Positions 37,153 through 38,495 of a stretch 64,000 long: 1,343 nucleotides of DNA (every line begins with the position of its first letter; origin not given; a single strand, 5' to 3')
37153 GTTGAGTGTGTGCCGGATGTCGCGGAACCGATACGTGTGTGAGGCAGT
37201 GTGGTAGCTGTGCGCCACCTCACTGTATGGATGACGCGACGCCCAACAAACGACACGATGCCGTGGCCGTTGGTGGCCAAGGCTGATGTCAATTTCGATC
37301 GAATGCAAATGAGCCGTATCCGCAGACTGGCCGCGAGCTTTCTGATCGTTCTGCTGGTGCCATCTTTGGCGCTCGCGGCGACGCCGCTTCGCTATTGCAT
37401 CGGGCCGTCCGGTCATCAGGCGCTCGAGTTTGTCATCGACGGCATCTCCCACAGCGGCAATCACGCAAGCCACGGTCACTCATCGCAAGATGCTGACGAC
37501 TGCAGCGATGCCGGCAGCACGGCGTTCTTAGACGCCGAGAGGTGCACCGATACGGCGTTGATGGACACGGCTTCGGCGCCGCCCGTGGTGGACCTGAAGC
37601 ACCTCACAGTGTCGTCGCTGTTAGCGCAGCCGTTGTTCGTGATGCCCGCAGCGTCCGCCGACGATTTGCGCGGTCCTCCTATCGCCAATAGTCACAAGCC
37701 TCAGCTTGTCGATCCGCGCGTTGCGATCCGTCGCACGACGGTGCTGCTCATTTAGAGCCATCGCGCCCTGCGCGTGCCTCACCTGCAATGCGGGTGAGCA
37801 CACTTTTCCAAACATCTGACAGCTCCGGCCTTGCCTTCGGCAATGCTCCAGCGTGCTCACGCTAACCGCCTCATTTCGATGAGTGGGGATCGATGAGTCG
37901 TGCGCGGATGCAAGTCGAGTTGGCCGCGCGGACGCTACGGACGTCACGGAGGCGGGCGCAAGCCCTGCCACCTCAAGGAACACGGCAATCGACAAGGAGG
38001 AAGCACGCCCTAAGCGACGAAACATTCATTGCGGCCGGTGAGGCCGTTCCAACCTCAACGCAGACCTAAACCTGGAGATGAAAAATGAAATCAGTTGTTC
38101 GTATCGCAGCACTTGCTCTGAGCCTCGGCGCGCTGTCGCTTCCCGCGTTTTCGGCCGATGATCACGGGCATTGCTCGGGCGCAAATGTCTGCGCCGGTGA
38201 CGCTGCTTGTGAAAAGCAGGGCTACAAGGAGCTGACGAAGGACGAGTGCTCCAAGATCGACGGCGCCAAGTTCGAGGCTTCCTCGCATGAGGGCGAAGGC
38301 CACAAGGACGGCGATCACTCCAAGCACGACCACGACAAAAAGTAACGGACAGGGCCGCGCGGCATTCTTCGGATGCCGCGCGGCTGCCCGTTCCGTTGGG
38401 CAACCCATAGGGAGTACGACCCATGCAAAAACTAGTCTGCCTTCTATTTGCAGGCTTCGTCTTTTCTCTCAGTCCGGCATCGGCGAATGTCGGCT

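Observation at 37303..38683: Compact locus of three secreted Cys/His-rich small proteins next to a LysR regulator and siderophore-uptake genes: candidate undescribed periplasmic metal-handling module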

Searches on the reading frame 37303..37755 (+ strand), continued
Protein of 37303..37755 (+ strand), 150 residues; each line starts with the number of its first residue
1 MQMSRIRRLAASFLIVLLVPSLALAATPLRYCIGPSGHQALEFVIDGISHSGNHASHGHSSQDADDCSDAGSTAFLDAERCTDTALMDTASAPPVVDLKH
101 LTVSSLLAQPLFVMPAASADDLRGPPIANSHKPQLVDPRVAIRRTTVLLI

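Call 75: search_protein_families(library=pfam, proteins=[L001:10967-11230:-, L001:10093-10728:-, L005:12789-13685:-], max_evalue=0.001)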
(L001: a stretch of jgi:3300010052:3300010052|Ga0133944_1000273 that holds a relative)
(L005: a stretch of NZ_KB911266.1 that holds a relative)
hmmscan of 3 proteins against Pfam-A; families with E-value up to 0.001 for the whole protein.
L001:10967-11230:- (87 aa): 1 family
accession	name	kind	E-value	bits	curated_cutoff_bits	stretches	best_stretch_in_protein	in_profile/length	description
PF02583.22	Trns_repr_metal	-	6.3e-22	78.2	22.8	1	8-78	5-70/78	Metal-sensitive transcriptional repressor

L001:10093-10728:- (211 aa): 2 families
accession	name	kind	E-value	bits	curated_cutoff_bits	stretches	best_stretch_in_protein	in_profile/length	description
PF04191.18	PEMT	-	1.8e-09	38.4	25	1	76-143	37-104/105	Phospholipid methyltransferase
PF04140.19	ICMT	-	0.00042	21.1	24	1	60-137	15-93/95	Isoprenylcysteine carboxyl methyltransferase (ICMT) family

L005:12789-13685:- (298 aa): 3 families
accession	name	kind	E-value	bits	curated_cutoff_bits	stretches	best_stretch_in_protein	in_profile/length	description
PF01545.26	Cation_efflux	-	2.6e-46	158.3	26.6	1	19-207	4-198/198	Cation efflux family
PF16916.11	ZT_dimer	-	6e-10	39.4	26.7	1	211-285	1-77/78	Dimerisation domain of Zinc Transporter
PF11654.13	NCE101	-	0.00051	20.1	24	0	94-117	15-35/45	Non-classical export protein 1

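Call 76: search_protein_families(library=ncbifam, proteins=[L001:11373-11804:+, L001:8685-8969:+, L001:9718-10044:+, L001:10967-11230:-], max_evalue=0.001)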
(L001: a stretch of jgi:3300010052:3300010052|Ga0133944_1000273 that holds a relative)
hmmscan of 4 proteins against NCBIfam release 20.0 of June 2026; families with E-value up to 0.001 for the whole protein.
L001:11373-11804:+ (144 aa): 0 families

L001:8685-8969:+ (95 aa): 0 families

L001:9718-10044:+ (109 aa): 0 families

L001:10967-11230:- (87 aa): 3 families
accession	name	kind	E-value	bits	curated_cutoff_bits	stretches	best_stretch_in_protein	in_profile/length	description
NF052430.1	repress_RicR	exception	6.5e-13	49.1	175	1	7-77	10-80/93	copper-sensing transcriptional repressor RicR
NF008464.0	PRK11352.1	equivalog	5.7e-05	23.4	133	1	9-68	12-71/91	formaldehyde-responsive transcriptional repressor FrmR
NF011613.0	PRK15039.1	equivalog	0.00034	21.3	138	1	10-60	13-63/90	Ni(II)/Co(II)-binding transcriptional repressor RcnR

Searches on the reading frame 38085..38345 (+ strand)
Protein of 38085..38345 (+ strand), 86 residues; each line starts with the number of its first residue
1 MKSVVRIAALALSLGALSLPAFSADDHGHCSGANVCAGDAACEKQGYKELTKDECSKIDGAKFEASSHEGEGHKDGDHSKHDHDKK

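Call 4: search_protein_families(library=ncbifam, proteins=[window:38085-38345:+], max_evalue=1)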
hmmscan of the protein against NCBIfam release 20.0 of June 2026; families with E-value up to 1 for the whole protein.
window:38085-38345:+ (86 aa): 1 family
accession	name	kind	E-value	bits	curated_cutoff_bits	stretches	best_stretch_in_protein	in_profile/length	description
NF050166.1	Cu_RiPP_BufA2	equivalog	3.5e-06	27.1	60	2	7-43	8-46/79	BufA2 family periplasmic bufferin-type metallophore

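Call 5: search_protein_families(library=pfam, proteins=[window:38085-38345:+], max_evalue=1)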
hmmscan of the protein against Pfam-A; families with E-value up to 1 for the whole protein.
window:38085-38345:+ (86 aa): 0 families

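Call 21: find_encoding_contigs(protein=window:38085-38345:+, flank=10000, max_places=8)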
Protein window:38085-38345:+ (86 aa): 23 contigs read that carry it; 8 places shown.
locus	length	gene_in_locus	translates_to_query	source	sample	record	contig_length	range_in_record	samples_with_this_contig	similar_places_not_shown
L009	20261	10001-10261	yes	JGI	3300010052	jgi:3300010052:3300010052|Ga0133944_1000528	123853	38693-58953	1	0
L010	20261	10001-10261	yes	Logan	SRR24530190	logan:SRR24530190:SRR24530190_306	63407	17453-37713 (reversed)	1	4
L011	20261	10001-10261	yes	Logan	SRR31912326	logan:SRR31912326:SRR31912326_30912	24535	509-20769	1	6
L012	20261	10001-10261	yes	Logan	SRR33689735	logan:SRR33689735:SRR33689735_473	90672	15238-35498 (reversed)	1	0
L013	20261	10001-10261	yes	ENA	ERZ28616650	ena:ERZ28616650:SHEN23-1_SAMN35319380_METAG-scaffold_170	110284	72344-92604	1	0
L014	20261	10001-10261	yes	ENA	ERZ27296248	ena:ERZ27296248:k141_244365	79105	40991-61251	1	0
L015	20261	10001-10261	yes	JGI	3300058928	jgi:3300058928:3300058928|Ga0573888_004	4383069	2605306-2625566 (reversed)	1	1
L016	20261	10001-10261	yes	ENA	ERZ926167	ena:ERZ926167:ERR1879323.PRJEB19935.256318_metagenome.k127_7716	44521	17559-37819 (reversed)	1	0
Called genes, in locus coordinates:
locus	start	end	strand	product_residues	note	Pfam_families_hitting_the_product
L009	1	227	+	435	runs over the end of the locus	PF13609:Porin_4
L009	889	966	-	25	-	-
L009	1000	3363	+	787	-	PF00593:TonB_dep_Rec_b-barrel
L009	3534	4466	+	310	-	PF01497:Peripla_BP_2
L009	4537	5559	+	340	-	PF00296:Bac_luciferase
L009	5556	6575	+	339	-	PF01032:FecCD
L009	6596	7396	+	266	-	PF00005:ABC_tran, PF02463:SMC_N (weak), PF13304:AAA_21 (weak)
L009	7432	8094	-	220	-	PF01135:PCMT (weak), PF13489:Methyltransf_23, PF01209:Ubie_methyltran, PF05958:tRNA_U5-meth_tr (weak), PF13847:Methyltransf_31, PF08241:Methyltransf_11, PF08242:Methyltransf_12, PF13649:Methyltransf_25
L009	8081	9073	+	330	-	PF00126:HTH_1, PF03466:LysR_substrate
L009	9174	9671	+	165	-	-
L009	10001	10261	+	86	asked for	-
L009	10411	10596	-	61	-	-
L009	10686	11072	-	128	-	PF00190:Cupin_1 (weak), PF07883:Cupin_2, PF05899:Cupin_3 (weak)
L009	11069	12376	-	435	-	PF07690:MFS_1, PF13000:Acatn, PF03092:BT1 (faint)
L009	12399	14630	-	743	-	PF07715:Plug, PF00593:TonB_dep_Rec_b-barrel, PF14905:OMP_b-brl_3 (weak)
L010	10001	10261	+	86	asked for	-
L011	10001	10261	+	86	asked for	-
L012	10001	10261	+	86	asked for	-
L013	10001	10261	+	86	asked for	-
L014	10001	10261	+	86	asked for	-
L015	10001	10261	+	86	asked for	-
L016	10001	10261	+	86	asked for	-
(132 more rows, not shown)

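Call 41: find_homologous_proteins(query=window:38085-38342:+, max_evalue=0.01)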
Query window:38085-38342:+ (86 aa): 41 proteins with E <= 0.01 among 42 candidates.
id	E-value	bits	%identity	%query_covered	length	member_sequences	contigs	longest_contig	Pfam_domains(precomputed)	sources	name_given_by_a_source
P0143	1.6e-46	174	94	100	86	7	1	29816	-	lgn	-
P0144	2.7e-42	160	87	100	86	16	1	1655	-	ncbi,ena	-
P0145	1.3e-40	155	84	100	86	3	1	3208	-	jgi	jgi:hypothetical protein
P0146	5.6e-40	153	86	100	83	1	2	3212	-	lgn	-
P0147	2.0e-39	151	83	100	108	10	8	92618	-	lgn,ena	-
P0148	5.7e-39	150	83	90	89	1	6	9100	-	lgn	-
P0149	1.3e-36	142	78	78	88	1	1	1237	-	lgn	-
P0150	3.8e-36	141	78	100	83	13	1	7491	-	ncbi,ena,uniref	ncbi:hypothetical protein [Hyphomicrobium sp.]|uniref:hypothetical protein n=1 Tax=Hyphomicrobium sp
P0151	4.6e-35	137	76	100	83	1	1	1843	-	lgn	-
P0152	1.6e-34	135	77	88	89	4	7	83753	-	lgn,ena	-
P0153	1.5e-33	132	76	100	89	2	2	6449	-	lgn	-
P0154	6.1e-33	130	71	100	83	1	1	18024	-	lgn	-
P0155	1.5e-32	129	71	100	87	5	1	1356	-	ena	-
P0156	2.6e-32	128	86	80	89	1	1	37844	-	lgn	-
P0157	5.7e-32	127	71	100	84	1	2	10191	-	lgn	-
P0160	1.9e-30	122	67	100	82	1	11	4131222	-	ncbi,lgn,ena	-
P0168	2.6e-28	116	64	100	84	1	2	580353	-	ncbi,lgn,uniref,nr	ncbi:hypothetical protein [Hyphomicrobium sp.]|uniref:hypothetical protein n=1 Tax=Hyphomicrobium sp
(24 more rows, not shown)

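Call 57: list_cluster_members(proteins=[window:38085-38342:+, window:38423-38680:+, window:37258-37752:+, window:36264-37154:+, window:2197-2460:+, P0160, P0168, P0014])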
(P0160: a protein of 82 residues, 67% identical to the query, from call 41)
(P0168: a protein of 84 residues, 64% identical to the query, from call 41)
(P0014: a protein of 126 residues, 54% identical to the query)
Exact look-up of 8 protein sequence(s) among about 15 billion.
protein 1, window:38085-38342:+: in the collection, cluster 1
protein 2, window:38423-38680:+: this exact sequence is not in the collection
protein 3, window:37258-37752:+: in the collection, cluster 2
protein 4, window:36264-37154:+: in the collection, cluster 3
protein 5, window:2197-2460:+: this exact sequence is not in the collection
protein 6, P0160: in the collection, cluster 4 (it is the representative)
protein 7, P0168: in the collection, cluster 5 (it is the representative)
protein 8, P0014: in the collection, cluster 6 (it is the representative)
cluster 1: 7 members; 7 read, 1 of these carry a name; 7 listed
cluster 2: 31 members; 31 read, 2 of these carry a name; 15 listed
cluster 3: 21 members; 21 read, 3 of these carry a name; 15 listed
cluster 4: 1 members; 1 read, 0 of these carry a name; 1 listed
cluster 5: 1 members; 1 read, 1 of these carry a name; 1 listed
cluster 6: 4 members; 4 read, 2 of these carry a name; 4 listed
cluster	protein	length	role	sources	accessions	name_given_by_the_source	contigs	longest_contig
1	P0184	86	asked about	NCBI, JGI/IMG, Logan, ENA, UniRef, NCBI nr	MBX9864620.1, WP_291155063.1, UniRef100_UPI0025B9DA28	MAG: hypothetical protein K2Y42_17925 [Hyphomicrobium sp.] | hypothetical protein | hypothetical protein n=1 Tax=Hyphomicrobium sp. TaxID=82 RepID=UPI0025B9DA28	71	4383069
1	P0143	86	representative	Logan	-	-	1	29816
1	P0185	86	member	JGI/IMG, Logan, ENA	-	-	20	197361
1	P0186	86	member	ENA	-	-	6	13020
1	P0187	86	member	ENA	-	-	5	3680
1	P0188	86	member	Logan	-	-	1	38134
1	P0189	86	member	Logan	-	-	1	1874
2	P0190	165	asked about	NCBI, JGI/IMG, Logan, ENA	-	hypothetical protein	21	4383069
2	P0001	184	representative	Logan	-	-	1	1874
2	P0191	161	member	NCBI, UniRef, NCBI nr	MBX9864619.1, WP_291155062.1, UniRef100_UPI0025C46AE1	MAG: hypothetical protein K2Y42_17920 [Hyphomicrobium sp.] | hypothetical protein n=1 Tax=Hyphomicrobium sp. TaxID=82 RepID=UPI0025C46AE1 | hypothetical protein [Hyphomicrobium sp.]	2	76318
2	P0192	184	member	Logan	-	-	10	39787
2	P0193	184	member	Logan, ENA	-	-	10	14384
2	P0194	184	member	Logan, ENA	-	-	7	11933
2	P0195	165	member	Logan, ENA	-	-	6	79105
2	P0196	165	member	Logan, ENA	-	-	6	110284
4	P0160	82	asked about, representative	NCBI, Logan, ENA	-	-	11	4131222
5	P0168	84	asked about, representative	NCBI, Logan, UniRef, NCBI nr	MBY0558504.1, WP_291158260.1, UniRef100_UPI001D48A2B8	hypothetical protein [Hyphomicrobium sp.] | hypothetical protein n=1 Tax=Hyphomicrobium sp. TaxID=82 RepID=UPI001D48A2B8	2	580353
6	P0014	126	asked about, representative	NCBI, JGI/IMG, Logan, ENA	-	hypothetical protein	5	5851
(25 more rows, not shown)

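Call 71: find_encoding_contigs(protein=P0160, flank=8000, max_places=2)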
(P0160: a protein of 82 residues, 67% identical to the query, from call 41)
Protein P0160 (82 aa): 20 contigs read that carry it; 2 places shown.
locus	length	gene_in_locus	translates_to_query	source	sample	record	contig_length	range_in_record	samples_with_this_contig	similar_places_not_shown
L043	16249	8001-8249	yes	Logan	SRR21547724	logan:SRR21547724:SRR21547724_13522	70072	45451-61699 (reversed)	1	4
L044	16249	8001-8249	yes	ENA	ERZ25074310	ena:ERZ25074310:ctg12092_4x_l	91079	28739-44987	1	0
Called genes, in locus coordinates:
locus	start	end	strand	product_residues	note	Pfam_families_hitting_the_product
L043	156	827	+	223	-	-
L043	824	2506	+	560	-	PF08019:EptA_B_N, PF00884:Sulfatase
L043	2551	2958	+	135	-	-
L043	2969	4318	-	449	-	PF25917:BSH_RND (faint), PF25973:BSH_CzcB (faint), PF25994:HH_AprE, PF26002:Beta-barrel_AprE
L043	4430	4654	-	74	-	-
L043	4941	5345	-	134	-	-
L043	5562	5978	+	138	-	-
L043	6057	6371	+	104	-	-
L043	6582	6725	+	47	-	-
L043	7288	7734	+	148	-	-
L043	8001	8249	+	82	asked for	-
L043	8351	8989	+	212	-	PF04191:PEMT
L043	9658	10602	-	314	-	PF26567:BstA_C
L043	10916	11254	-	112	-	-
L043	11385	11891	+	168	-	PF06347:SH3_4, PF08239:SH3_3 (weak)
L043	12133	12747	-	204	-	PF01068:DNA_ligase_A_M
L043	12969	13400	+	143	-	PF00717:Peptidase_S24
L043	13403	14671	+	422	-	PF00817:IMS, PF11799:IMS_C, PF13438:DUF4113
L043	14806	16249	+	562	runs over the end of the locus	PF03235:GmrSD_N, PF07510:GmrSD_C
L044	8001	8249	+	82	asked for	-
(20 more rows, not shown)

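Call 72: find_encoding_contigs(protein=P0168, flank=8000, max_places=2)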
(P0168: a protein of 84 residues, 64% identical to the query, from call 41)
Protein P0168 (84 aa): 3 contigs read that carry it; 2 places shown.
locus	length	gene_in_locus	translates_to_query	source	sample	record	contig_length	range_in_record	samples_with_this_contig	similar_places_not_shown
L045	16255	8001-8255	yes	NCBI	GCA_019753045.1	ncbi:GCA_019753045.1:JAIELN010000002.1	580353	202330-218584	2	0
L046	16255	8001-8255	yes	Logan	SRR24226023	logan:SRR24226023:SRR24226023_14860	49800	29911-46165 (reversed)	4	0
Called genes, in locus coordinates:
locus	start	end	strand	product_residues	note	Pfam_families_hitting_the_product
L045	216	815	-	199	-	-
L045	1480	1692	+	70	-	-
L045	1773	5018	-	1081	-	PF00873:ACR_tran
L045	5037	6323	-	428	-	PF25973:BSH_CzcB, PF25893:HH_CzcB, PF25944:Beta-barrel_RND (faint), PF25967:RND-MFP_C, PF25975:CzcB_C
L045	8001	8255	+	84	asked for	-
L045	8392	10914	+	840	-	PF00122:E1-E2_ATPase, PF00702:Hydrolase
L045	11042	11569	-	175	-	-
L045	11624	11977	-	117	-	PF13358:DDE_3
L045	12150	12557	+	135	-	PF01710:HTH_Tnp_IS630, PF13384:HTH_23 (weak), PF13565:HTH_32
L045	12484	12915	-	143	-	PF00292:PAX (weak), PF01710:HTH_Tnp_IS630 (faint), PF13384:HTH_23 (weak), PF13565:HTH_32 (weak), PF01498:HTH_Tnp_Tc3_2 (weak)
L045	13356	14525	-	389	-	PF13432:TPR_16 (faint), PF13431:TPR_17 (faint), PF14559:TPR_19 (faint), PF00515:TPR_1 (faint), PF13176:TPR_7 (faint), PF13181:TPR_8 (faint), PF13371:TPR_9 (weak), PF07719:TPR_2 (weak), +4 more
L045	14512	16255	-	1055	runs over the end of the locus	PF00873:ACR_tran, PF03176:MMPL (weak)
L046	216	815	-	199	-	-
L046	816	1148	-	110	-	-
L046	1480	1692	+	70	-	-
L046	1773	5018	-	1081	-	PF00873:ACR_tran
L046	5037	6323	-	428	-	PF25973:BSH_CzcB, PF25893:HH_CzcB, PF25944:Beta-barrel_RND (faint), PF25967:RND-MFP_C, PF25975:CzcB_C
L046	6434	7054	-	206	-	-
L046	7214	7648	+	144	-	-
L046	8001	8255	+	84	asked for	-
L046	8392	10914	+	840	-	PF00122:E1-E2_ATPase, PF00702:Hydrolase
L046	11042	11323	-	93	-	-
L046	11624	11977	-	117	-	PF13358:DDE_3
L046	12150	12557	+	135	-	PF01710:HTH_Tnp_IS630, PF13384:HTH_23 (weak), PF13565:HTH_32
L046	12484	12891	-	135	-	PF00292:PAX (weak), PF01710:HTH_Tnp_IS630 (faint), PF13384:HTH_23 (weak), PF13565:HTH_32, PF01498:HTH_Tnp_Tc3_2 (weak)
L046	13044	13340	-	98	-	-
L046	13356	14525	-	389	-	PF13432:TPR_16 (faint), PF13431:TPR_17 (faint), PF14559:TPR_19 (faint), PF00515:TPR_1 (faint), PF13176:TPR_7 (faint), PF13181:TPR_8 (faint), PF13371:TPR_9 (weak), PF07719:TPR_2 (weak), +4 more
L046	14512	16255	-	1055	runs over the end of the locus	PF00873:ACR_tran, PF03176:MMPL (weak)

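Call 75: search_protein_families(library=pfam, proteins=[L046:8392-10911:+], max_evalue=0.001)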
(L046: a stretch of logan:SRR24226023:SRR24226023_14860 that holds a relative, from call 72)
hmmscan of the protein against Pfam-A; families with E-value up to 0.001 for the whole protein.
L046:8392-10911:+ (840 aa): 3 families
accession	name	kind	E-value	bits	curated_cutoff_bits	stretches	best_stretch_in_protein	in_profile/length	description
PF00122.25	E1-E2_ATPase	-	5.9e-56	189.3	28.1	1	307-502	1-180/181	E1-E2 ATPase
PF00702.32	Hydrolase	-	5.6e-33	115.4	26.4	1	520-739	2-190/191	haloacid dehalogenase-like hydrolase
PF12710.13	HAD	-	0.00085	20.2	27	0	653-736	76-188/189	haloacid dehalogenase-like hydrolase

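Call 76: search_protein_families(library=ncbifam, proteins=[L046:8392-10911:+], max_evalue=0.001)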
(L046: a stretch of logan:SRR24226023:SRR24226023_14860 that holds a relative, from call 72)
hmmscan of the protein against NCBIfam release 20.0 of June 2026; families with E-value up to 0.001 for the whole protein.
L046:8392-10911:+ (840 aa): 21 families
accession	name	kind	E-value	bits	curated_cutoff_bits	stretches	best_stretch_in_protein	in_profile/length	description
TIGR01525.1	ATPase-IB_hvy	subfamily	3.5e-171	570.9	346.25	1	257-828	1-560/560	heavy metal translocating P-type ATPase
NF008262.1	PRK11033.1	equivalog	3.4e-154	515.1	1005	1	207-831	131-730/731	zinc/cadmium/mercury/lead-transporting ATPase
TIGR01512.1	ATPase-IB2_Cd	subfamily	1.6e-148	495.5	313.5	2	257-612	1-305/494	cadmium family heavy metal-translocating P-type ATPase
NF033775.1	P_type_ZntA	exception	1.1e-138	463.7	1240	1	161-830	97-730/732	Zn(II)/Cd(II)/Pb(II) translocating P-type ATPase ZntA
TIGR01511.1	ATPase-IB1_Cu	subfamily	3.6e-113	379.3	397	1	244-828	7-541/542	copper-translocating P-type ATPase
NF007952.0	PRK10671.1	equivalog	1e-94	318.4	1316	1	277-833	293-836/838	copper-exporting P-type ATPase CopA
TIGR01494.1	ATPase_P-type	subfamily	1.7e-79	267.5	62.3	2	280-557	2-249/478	HAD-IC family P-type ATPase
TIGR01497.1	kdpB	equivalog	7.4e-53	179.6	527.9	1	288-767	81-554/675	potassium-transporting ATPase subunit KdpB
TIGR01647.1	ATPase-IIIA_H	equivalog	3.1e-47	161.3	615.5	2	259-700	40-483/755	plasma-membrane proton-efflux P-type ATPase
TIGR01522.1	ATPase-IIA2_Ca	equivalog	1.1e-46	159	798.3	3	297-556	103-356/854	calcium-transporting P-type ATPase, PMR1-type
TIGR01116.1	ATPase-IIA1_Ca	equivalog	9.3e-42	143.1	703.4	2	260-546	13-292/799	calcium-translocating P-type ATPase, SERCA-type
NF010609.0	PRK14010.1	equivalog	1.7e-38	132.3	1323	1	284-765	76-547/673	K(+)-transporting ATPase subunit B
TIGR01106.1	ATPase-IIC_X-K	subfamily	7e-38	130.1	946.1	3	290-539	120-364/997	Na,H/K antiporter P-type ATPase subunit alpha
TIGR01524.1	ATPase-IIIB_Mg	equivalog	1.2e-35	122.6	610.75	2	278-556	92-373/867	magnesium-translocating P-type ATPase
TIGR01523.1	ATPase-IID_K-Na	equivalog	1.3e-33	115.7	645.05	3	707-788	677-759/997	potassium/sodium efflux P-type ATPase, fungal-type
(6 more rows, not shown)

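Call 82: predict_structure(alignment_id=A3)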
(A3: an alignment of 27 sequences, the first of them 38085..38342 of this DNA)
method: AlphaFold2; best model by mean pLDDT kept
length: 86 residues; sequences in the alignment: 27
mean_pLDDT: 67.4   pTM: 0.41
mean pLDDT of the five models: 67.4, 65.7, 63.5, 57.5, 50.2
residues with pLDDT >= 90: 0; 70-90: 40; 50-70: 33; < 50: 13
segments of 3 or more residues with pLDDT < 50: 18-22
pLDDT, mean of each block of 10 residues (from residue 1): 54 52 67 82 83 86 71 52 56
secondary structure, 60 per line:
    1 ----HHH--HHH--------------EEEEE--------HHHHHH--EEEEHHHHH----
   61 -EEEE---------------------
elements in order: E27-31 H40-45 E48-51 H52-56 E62-65

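Call 85: find_encoding_contigs(protein=P0156, flank=9000, max_places=1)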
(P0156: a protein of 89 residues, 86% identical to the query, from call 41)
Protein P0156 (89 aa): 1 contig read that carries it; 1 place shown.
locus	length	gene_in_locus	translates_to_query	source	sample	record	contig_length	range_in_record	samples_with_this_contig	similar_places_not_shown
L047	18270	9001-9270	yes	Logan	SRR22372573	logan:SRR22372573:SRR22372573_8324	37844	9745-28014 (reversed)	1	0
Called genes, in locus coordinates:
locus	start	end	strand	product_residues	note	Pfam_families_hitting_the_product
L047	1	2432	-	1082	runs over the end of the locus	PF00873:ACR_tran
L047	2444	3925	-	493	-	PF25917:BSH_RND, PF25973:BSH_CzcB, PF25893:HH_CzcB, PF25954:Beta-barrel_RND_2, PF25967:RND-MFP_C, PF25975:CzcB_C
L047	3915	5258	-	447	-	PF02321:OEP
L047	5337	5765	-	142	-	-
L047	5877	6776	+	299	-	PF01545:Cation_efflux, PF11654:NCE101 (faint), PF16916:ZT_dimer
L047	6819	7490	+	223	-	PF01545:Cation_efflux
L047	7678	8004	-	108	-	-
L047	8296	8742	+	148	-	-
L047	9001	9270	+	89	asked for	-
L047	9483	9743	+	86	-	-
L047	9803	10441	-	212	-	PF04191:PEMT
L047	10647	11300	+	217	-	-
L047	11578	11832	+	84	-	-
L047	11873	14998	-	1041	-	PF00873:ACR_tran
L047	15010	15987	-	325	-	-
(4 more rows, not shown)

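Call 86: find_encoding_contigs(protein=P0154, flank=8000, max_places=1)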
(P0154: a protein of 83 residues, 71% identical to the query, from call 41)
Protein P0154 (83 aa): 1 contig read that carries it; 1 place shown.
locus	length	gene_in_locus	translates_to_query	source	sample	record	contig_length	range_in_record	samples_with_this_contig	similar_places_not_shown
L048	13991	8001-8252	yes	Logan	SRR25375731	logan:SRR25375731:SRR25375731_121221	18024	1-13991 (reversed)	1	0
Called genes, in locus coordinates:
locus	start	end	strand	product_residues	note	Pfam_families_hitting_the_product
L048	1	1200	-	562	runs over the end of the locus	PF00589:Phage_integrase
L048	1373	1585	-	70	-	PF12728:HTH_17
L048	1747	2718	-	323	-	-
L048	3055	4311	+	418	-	PF14130:Cap4_nuclease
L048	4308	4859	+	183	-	PF20290:MC4 (faint)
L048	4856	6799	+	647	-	-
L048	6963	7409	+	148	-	-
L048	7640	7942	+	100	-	-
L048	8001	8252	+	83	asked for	-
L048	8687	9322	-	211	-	PF04191:PEMT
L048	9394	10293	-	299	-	PF01545:Cation_efflux, PF16916:ZT_dimer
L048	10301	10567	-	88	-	PF02583:Trns_repr_metal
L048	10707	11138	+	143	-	-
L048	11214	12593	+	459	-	PF02321:OEP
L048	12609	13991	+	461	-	?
